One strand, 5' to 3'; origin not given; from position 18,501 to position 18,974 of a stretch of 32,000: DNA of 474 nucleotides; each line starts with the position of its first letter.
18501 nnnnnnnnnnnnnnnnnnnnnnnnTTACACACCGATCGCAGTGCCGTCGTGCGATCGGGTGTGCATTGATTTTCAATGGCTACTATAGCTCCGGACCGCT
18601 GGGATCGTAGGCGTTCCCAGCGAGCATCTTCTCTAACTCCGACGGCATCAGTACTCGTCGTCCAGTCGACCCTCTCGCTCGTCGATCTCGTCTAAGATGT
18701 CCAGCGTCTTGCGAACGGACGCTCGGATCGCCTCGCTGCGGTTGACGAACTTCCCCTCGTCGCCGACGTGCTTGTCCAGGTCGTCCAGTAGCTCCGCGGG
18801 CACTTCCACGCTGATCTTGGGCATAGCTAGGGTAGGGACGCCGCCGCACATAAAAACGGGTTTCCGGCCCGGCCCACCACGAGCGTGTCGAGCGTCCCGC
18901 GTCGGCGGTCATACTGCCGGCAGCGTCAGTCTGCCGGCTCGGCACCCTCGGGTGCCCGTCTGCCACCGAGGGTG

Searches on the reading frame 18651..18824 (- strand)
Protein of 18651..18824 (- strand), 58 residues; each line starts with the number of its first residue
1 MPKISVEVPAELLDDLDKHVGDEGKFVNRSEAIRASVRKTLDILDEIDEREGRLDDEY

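Call 48: find_encoding_contigs(protein=window:18651-18824:-, flank=3000, max_places=10)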
Protein seq(58 aa) (58 aa): 20 contigs read that carry it; 10 places shown.
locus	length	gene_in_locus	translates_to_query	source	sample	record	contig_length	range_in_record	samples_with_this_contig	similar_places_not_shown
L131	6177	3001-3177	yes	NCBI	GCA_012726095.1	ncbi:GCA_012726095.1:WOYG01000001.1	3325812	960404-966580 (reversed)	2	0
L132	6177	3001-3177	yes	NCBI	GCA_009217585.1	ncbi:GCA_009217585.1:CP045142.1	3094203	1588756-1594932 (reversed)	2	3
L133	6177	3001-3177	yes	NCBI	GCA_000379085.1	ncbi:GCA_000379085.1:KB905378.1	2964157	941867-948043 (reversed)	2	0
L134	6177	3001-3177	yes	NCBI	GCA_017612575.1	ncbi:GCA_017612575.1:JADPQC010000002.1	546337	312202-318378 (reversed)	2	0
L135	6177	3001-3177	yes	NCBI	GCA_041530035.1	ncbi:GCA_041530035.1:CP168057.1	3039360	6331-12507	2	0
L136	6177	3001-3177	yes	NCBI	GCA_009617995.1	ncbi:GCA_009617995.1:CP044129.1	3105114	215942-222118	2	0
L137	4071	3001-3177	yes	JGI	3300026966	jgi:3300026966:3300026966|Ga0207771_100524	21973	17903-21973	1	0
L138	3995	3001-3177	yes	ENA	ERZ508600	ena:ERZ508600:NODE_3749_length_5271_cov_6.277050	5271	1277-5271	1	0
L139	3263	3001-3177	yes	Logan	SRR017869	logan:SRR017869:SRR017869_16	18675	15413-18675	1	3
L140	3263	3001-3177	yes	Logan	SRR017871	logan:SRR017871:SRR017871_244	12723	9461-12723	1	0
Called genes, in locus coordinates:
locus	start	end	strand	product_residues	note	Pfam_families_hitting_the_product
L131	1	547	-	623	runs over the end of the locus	PF00902:TatC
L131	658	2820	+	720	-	PF00902:TatC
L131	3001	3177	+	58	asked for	PF23434:DUF7120 (weak), PF01402:RHH_1 (weak)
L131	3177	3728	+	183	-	PF12464:Mac, PF00132:Hexapep, PF14602:Hexapep_2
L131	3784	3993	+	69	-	PF24284:DUF7472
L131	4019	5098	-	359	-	PF26466:DNA_primase_lrg_N, PF04104:DNA_primase_lrg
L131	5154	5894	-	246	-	PF00106:adh_short, PF08659:KR, PF13561:adh_short_C2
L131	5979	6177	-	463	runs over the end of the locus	PF07167:PhaC_N (weak), PF11339:DUF3141 (faint), PF00561:Abhydrolase_1, PF12146:Hydrolase_4 (faint), PF01738:DLH (faint), PF14520:HHH_5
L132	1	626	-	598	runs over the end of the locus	PF00902:TatC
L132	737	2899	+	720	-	PF00902:TatC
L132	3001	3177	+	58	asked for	PF23434:DUF7120 (weak), PF01402:RHH_1 (weak)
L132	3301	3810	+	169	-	PF12464:Mac, PF14602:Hexapep_2, PF00132:Hexapep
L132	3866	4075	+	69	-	PF24284:DUF7472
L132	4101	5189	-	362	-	PF26466:DNA_primase_lrg_N, PF04104:DNA_primase_lrg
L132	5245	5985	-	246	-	PF00106:adh_short, PF08659:KR, PF13561:adh_short_C2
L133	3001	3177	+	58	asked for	PF23434:DUF7120 (weak), PF01402:RHH_1 (weak)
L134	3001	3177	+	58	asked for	PF23434:DUF7120 (weak), PF01402:RHH_1 (weak)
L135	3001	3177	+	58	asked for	PF23434:DUF7120 (weak), PF01402:RHH_1 (weak)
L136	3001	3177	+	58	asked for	PF23434:DUF7120 (weak), PF01402:RHH_1 (weak)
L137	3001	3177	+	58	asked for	PF23434:DUF7120 (weak), PF01402:RHH_1 (weak)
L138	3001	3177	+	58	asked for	PF23434:DUF7120 (weak), PF01402:RHH_1 (weak)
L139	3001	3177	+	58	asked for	PF23434:DUF7120 (weak), PF01402:RHH_1 (weak)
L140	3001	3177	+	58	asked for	PF23434:DUF7120 (weak), PF01402:RHH_1 (weak)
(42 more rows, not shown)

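Call 60: find_encoding_contigs(protein=window:18651-18824:-, flank=10000, max_places=7)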
Protein seq(58 aa) (58 aa): 20 contigs read that carry it; 7 places shown.
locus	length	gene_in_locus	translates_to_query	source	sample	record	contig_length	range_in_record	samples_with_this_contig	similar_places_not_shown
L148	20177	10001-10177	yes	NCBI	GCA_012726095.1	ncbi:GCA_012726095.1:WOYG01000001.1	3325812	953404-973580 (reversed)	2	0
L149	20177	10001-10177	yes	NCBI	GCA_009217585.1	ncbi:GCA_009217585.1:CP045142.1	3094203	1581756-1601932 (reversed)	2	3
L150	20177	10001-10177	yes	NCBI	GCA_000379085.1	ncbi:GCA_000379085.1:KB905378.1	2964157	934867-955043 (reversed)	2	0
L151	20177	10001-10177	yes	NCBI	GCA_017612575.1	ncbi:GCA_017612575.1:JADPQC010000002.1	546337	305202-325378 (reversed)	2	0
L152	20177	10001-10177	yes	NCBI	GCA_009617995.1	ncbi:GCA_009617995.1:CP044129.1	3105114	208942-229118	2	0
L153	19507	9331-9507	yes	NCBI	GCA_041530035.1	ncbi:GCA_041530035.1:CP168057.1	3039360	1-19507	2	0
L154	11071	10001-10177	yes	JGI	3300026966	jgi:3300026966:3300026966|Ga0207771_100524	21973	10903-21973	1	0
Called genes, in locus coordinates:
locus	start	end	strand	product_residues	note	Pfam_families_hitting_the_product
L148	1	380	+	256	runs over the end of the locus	PF02517:Rce1-like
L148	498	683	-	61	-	-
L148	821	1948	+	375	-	PF13191:AAA_16, PF13401:AAA_22, PF22703:Cdc6_lid, PF09079:WHD_Cdc6 (faint)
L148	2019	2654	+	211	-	PF01694:Rhomboid, PF08551:DUF1751 (weak)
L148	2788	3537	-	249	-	PF13482:RNase_H_2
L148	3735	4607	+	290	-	PF00733:Asn_synthase, PF02540:NAD_synthase, PF03054:tRNA_Me_trans (faint)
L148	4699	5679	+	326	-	PF00512:HisKA, PF02518:HATPase_c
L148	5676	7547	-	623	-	PF00902:TatC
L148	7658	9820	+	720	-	PF00902:TatC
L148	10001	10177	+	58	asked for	PF23434:DUF7120 (weak), PF01402:RHH_1 (weak)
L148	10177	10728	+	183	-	PF12464:Mac, PF00132:Hexapep, PF14602:Hexapep_2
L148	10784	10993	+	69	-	PF24284:DUF7472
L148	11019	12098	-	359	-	PF26466:DNA_primase_lrg_N, PF04104:DNA_primase_lrg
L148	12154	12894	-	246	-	PF00106:adh_short, PF08659:KR, PF13561:adh_short_C2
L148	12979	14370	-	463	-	PF07167:PhaC_N (weak), PF11339:DUF3141 (faint), PF00561:Abhydrolase_1, PF12146:Hydrolase_4 (faint), PF01738:DLH (faint), PF14520:HHH_5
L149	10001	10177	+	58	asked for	PF23434:DUF7120 (weak), PF01402:RHH_1 (weak)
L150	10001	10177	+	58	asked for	PF23434:DUF7120 (weak), PF01402:RHH_1 (weak)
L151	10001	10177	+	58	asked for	PF23434:DUF7120 (weak), PF01402:RHH_1 (weak)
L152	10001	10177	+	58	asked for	PF23434:DUF7120 (weak), PF01402:RHH_1 (weak)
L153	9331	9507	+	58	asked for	PF23434:DUF7120 (weak), PF01402:RHH_1 (weak)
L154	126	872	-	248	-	PF13482:RNase_H_2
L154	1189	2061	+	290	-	PF00733:Asn_synthase, PF02540:NAD_synthase, PF03054:tRNA_Me_trans (faint)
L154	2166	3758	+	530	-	PF13185:GAF_2 (weak), PF13492:GAF_3 (faint), PF00512:HisKA (weak), PF02518:HATPase_c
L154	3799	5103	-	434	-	PF07282:Cas12f1-like_TNB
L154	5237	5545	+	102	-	PF01797:Y1_Tnp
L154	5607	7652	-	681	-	PF00902:TatC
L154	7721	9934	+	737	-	PF00902:TatC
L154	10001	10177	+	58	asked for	PF23434:DUF7120 (weak), PF01402:RHH_1 (weak)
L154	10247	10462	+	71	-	PF24284:DUF7472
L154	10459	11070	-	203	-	PF04104:DNA_primase_lrg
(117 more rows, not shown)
